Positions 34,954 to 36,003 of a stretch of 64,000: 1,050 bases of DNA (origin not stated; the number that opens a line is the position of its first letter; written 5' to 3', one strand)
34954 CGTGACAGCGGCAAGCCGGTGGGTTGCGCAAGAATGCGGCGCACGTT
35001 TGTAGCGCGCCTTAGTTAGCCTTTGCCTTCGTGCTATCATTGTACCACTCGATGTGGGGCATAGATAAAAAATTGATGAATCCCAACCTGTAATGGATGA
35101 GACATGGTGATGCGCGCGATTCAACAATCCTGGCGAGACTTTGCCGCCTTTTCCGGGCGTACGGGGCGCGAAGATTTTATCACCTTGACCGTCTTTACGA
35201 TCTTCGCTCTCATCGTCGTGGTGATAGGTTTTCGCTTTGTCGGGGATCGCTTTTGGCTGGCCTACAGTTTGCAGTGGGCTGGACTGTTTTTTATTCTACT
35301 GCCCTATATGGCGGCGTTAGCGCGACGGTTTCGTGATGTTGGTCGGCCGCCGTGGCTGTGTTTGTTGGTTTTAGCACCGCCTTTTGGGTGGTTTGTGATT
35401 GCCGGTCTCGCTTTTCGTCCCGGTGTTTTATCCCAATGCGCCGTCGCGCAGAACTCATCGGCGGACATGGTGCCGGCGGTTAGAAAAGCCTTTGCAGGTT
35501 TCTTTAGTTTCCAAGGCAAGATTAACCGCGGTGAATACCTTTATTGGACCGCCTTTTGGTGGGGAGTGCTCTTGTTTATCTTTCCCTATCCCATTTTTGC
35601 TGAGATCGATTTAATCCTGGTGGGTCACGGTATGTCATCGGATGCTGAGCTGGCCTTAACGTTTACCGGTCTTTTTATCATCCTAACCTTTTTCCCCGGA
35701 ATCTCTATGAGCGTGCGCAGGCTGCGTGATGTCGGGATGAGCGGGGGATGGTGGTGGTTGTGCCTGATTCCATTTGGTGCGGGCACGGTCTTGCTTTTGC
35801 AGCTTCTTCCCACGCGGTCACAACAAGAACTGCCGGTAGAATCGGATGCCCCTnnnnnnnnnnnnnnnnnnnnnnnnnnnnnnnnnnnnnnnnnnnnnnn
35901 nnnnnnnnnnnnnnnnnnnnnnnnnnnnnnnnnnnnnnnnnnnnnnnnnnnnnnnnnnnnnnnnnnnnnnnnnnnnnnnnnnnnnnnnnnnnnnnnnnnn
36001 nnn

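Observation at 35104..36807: Single polypeptide containing four tandem DUF805 membrane domains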

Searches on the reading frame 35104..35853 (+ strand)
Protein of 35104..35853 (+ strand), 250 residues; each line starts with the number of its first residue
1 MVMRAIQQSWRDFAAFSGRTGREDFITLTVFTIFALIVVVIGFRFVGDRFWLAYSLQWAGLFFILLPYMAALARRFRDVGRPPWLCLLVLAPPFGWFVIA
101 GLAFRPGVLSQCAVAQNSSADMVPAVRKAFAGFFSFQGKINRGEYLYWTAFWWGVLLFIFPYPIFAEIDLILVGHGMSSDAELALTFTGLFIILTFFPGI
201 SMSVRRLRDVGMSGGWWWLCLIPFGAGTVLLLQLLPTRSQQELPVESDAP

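Call 72: predict_structure(alignment_id=A6)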
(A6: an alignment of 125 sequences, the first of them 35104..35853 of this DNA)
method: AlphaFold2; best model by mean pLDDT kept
length: 250 residues; sequences in the alignment: 125
mean_pLDDT: 81.4   pTM: 0.61
mean pLDDT of the five models: 81.4, 80.0, 77.9, 77.2, 76.9
residues with pLDDT >= 90: 46; 70-90: 168; 50-70: 29; < 50: 7
segments of 3 or more residues with pLDDT < 50: 112-118
pLDDT, mean of each block of 10 residues (from residue 1): 84 87 88 87 84 88 91 92 90 79 78 46 81 89 82 70 68 79 84 85 92 92 78 80 62
secondary structure, 60 per line:
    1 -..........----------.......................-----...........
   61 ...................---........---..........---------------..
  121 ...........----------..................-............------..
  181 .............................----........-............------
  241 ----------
elements in order: H2-11 H22-44 H50-79 H83-90 H94-103 H119-131 H142-159 H161-172 H179-209 H214-221 H223-234
